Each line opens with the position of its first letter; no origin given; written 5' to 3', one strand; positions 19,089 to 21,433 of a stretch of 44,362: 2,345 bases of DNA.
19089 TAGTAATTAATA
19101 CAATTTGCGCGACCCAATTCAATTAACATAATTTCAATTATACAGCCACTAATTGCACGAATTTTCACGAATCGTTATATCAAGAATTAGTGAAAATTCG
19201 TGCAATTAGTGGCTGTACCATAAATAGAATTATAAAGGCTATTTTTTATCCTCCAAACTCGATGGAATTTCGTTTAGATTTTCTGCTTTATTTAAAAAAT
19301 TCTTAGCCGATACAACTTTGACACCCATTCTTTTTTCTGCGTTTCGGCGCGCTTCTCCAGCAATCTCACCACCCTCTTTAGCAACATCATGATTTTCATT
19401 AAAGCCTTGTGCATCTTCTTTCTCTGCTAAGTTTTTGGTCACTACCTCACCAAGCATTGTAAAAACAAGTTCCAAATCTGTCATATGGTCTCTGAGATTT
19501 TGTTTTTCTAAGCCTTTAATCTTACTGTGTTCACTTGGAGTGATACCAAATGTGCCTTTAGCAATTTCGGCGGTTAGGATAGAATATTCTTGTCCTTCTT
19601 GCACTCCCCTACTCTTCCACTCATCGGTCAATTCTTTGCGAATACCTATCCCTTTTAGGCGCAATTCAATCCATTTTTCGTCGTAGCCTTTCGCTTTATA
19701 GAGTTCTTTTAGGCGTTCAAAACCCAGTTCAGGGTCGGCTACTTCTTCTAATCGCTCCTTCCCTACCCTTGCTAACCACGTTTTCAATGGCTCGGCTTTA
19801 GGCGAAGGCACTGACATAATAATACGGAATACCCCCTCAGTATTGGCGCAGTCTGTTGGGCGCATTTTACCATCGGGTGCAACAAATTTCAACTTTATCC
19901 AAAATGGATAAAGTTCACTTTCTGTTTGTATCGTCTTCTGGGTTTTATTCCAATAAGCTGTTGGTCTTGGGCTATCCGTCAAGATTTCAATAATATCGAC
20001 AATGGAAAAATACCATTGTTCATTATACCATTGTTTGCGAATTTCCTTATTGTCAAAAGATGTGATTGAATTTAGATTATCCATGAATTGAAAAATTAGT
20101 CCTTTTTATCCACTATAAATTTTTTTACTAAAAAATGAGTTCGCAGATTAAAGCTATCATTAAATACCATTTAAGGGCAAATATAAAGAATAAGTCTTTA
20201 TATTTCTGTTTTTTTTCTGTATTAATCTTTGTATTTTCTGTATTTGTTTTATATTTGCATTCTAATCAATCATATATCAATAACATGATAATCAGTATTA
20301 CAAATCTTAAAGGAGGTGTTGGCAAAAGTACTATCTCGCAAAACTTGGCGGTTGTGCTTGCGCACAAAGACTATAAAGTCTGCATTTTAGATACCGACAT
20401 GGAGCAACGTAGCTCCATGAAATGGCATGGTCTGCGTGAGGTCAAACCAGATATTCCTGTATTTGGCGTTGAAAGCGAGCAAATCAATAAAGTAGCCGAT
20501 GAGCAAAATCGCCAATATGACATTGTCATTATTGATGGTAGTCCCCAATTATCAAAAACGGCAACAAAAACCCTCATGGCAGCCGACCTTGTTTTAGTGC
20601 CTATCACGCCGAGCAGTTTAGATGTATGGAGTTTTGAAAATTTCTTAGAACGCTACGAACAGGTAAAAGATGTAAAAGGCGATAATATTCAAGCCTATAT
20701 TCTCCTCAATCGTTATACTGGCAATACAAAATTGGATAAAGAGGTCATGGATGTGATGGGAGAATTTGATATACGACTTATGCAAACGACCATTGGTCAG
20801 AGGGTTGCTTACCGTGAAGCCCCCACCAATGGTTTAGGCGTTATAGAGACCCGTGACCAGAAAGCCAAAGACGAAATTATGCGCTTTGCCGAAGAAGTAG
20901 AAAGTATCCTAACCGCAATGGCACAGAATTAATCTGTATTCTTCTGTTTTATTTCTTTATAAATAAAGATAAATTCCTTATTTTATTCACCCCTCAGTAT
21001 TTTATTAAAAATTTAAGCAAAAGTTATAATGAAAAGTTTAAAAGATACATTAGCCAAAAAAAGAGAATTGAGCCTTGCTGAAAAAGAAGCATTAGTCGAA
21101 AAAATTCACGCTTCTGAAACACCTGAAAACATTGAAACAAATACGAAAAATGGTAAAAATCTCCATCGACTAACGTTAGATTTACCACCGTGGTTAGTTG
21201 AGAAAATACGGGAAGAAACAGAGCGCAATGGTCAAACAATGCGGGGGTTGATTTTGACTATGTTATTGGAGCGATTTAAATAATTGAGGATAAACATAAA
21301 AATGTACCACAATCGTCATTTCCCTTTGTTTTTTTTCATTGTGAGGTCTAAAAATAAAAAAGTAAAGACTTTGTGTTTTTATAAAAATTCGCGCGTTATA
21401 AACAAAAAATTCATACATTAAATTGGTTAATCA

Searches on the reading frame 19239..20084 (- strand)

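Call 5: search_protein_families(library=pfam, proteins=[window:19239-20084:-])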
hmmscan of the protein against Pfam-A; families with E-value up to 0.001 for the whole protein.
window:19239-20084:- (281 aa): 1 family
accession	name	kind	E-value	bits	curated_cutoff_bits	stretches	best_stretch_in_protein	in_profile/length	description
PF02498.22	Bro-N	-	1.1e-10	42.4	25.6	1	14-105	1-91/96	BRO family, N-terminal domain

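Call 24: search_protein_families(library=padloc, proteins=[window:19239-20084:-], max_evalue=0.01)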
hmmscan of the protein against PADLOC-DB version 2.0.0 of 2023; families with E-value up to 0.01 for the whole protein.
window:19239-20084:- (281 aa): 3 families
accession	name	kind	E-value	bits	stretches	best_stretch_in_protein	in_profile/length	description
PDLC04920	PDC-S13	-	1.7e-113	376.7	1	1-272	1-275/286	-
PDLC04841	PDC-S04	-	2.2e-16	58.4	1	2-106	2-112/292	-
PDLC04919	PDC-S13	-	5.5e-06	23.8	1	126-235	121-231/281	-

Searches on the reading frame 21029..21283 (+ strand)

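Call 6: search_protein_families(library=pfam, proteins=[window:21029-21283:+])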
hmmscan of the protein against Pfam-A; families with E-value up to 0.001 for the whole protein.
window:21029-21283:+ (84 aa): 0 families

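Call 25: search_protein_families(library=ncbifam, proteins=[window:21029-21283:+], max_evalue=0.01)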
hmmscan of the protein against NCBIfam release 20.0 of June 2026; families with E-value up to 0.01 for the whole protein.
window:21029-21283:+ (84 aa): 1 family
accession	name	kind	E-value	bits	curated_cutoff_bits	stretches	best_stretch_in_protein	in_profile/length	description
NF047399.1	BrnA_antitoxin_add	equivalog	0.00012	22.1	60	1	36-82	23-69/70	type II toxin-antitoxin system BrnA family antitoxin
